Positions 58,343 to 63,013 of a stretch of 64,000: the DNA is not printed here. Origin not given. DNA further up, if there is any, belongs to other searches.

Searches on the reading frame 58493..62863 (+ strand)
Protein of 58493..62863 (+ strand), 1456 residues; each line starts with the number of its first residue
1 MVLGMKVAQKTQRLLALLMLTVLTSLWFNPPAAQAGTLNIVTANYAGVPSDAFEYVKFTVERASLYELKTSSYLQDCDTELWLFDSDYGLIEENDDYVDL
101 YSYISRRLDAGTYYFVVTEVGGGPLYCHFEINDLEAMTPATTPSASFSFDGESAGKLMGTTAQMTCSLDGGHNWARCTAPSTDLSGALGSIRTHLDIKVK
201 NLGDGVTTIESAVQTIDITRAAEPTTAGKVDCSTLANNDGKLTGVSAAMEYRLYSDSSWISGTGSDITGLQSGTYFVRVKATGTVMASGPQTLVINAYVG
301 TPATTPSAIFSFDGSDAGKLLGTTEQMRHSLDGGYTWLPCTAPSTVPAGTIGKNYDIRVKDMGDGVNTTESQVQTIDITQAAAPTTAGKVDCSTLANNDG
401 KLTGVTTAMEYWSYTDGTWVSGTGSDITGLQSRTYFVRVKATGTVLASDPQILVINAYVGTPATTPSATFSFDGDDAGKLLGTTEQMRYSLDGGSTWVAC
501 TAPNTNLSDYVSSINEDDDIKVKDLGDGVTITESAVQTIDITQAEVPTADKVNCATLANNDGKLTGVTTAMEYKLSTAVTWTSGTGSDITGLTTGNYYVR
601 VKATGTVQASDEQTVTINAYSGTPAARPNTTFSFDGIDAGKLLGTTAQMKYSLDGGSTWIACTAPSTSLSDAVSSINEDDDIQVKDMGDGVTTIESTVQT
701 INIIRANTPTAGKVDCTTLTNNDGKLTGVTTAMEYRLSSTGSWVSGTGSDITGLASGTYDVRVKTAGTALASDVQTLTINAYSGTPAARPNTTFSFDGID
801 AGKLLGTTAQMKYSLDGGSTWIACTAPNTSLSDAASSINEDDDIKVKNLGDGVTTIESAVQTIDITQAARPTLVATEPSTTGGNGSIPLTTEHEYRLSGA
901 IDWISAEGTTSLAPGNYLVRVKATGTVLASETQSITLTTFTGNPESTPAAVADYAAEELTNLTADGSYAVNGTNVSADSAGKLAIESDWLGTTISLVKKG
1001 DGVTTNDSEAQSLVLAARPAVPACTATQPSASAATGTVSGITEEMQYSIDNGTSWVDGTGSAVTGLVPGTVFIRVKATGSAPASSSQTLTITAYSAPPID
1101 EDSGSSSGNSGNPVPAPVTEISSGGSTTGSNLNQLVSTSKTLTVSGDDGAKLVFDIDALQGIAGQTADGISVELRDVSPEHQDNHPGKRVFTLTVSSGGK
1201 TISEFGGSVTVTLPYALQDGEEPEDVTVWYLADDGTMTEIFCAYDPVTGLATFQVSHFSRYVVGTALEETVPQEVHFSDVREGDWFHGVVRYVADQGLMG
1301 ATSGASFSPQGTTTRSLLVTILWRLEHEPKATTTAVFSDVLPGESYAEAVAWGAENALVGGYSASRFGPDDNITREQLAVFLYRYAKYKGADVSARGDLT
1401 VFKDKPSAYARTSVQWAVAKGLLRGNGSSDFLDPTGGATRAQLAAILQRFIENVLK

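Call 5: search_protein_families(library=pfam, proteins=[window:58493-62863:+], max_evalue=0.001)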
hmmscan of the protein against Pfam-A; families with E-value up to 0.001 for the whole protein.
window:58493-62863:+ (1456 aa): 5 families
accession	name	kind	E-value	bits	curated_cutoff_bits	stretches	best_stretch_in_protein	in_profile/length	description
PF00395.25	SLH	-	4.8e-20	71.7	20.8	1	1337-1379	2-44/44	S-layer homology domain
PF03174.19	CHB_HEX_C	-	3.9e-08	33.6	23.6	0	648-672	36-60/76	Chitobiase/beta-hexosaminidase C-terminal domain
PF14870.12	PSII_BNR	-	1.4e-07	31.5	27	0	470-507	23-60/303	Photosynthesis system II assembly factor YCF48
PF02012.26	BNR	-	5e-05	23.1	27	0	489-497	2-10/12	BNR/Asp-box repeat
PF07495.19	Y_Y_Y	-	0.00086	19.6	26.6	0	910-926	33-49/65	Y_Y_Y domain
